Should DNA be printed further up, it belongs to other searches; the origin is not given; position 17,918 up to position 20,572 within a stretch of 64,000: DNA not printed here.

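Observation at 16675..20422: Membrane-embedded McrB-type AAA+ NTPase with a nuclease-less, zinc-ribbon McrC/DUF2357-like partner: candidate novel defence system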

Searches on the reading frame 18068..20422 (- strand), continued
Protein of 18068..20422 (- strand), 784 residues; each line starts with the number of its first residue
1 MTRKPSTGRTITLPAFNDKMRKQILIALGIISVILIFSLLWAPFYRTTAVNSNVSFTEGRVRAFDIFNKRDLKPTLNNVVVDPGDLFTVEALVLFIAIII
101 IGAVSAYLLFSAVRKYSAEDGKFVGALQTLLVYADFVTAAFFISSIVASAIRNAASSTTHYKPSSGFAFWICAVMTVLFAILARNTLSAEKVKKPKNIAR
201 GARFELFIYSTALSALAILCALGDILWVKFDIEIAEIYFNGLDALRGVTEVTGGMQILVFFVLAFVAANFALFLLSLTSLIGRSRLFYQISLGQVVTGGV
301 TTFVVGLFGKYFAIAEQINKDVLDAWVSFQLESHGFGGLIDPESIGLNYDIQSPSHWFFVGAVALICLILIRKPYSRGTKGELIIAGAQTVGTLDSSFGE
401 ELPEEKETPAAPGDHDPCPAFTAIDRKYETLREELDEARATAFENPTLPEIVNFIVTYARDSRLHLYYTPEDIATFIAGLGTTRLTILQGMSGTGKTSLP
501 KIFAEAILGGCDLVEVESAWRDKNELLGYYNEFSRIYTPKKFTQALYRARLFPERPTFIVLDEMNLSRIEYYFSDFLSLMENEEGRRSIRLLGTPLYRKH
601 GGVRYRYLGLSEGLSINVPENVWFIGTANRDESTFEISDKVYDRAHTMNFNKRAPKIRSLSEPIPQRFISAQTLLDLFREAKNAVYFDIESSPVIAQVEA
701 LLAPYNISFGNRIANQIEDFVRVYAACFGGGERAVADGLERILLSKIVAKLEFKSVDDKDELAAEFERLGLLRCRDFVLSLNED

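Call 57: search_protein_families(library=pfam, alignment_id=A4, max_evalue=0.00001)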
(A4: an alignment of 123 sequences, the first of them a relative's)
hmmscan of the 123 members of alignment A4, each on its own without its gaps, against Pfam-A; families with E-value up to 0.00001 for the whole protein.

A. member 1, L001:6750-7859:+ (370 aa): 1 family
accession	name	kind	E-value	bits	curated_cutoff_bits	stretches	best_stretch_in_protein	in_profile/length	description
PF16654.10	DAPDH_C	-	2.4e-74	248.8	30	1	164-319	1-154/154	Diaminopimelic acid dehydrogenase C-terminal domain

B. families by the number of members that match (of 123 scanned): 124 families (the first 25 are shown)
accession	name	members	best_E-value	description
PF00005.33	ABC_tran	4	2.6e-33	ABC transporter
PF16654.10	DAPDH_C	3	1.9e-76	Diaminopimelic acid dehydrogenase C-terminal domain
PF05173.19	DapB_C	3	1.9e-42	Dihydrodipicolinate reductase, C-terminus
PF02698.23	DUF218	3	1.5e-24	DUF218 domain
PF01113.26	DapB_N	3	1.2e-20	Dihydrodipicolinate reductase, N-terminus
PF14808.11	TMEM164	3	4.3e-15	TMEM164 family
PF00563.25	EAL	2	2e-62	EAL domain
PF03747.19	ADP_ribosyl_GH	2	1.1e-51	ADP-ribosylglycohydrolase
PF00465.25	Fe-ADH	2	6.5e-49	Iron-containing alcohol dehydrogenase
PF00664.28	ABC_membrane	2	1.6e-41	ABC transporter transmembrane region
PF25137.1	ADH_Fe_C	2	1.5e-31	Fe-containing alcohol dehydrogenase family, C-terminal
PF02016.21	Peptidase_S66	2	1.9e-30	LD-carboxypeptidase N-terminal domain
PF04055.27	Radical_SAM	2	4e-28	Radical SAM superfamily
PF17676.7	Peptidase_S66C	2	6.1e-23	LD-carboxypeptidase C-terminal domain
PF02687.27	FtsX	2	1.4e-21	FtsX-like permease C-terminal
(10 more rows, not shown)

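Call 64: find_related_loci(query=A1, collection=viral_contigs, flank=8000)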
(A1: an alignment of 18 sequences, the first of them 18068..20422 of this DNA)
Query A1 (784 aa) in viral_contigs; peptide patterns used: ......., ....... (x = any residue, [..] = any of these).
20 stretches matched a pattern; 1 encode a relative of the query (tblastn E <= 1e-3); 1 distinct loci.
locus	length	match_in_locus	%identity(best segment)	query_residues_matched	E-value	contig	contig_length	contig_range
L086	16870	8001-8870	34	482-772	2e-34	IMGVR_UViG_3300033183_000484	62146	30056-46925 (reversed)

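Call 102: search_protein_families(library=padloc, alignment_id=A5, max_evalue=0.00001)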
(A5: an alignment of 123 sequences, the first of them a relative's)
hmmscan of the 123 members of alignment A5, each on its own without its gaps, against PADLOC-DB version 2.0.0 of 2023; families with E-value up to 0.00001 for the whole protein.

A. member 1, L002:7573-7935:+ (121 aa): 0 families

B. families by the number of members that match (of 123 scanned): 33 families (the first 25 are shown)
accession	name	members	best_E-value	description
PDLC04792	PDC-S01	3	1.3e-113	-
PDLC04790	PDC-S01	3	8.2e-57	-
PDLC04135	mad3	3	2.6e-52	mads_3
PDLC04789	PDC-S01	3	7.3e-22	-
PDLC04134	mad2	3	4.6e-21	mads_2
PDLC04787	PDC-S01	3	3.4e-18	-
PDLC04791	PDC-S01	3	2.1e-14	-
PDLC03719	oMTase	3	7.2e-07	orphan methyltransferase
PDLC04786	PDC-S01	2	7.7e-167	-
PDLC01097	C3a214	2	1.3e-46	GlgB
PDLC04164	AriA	2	7.2e-14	-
PDLC04788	PDC-S01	1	1.4e-105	-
PDLC03626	REase_MTase_IIG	1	4.7e-34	Type IIG restriction enzyme-methyltransferase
PDLC04140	mad8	1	1.1e-28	mads_8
PDLC03854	LmuA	1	1.5e-24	-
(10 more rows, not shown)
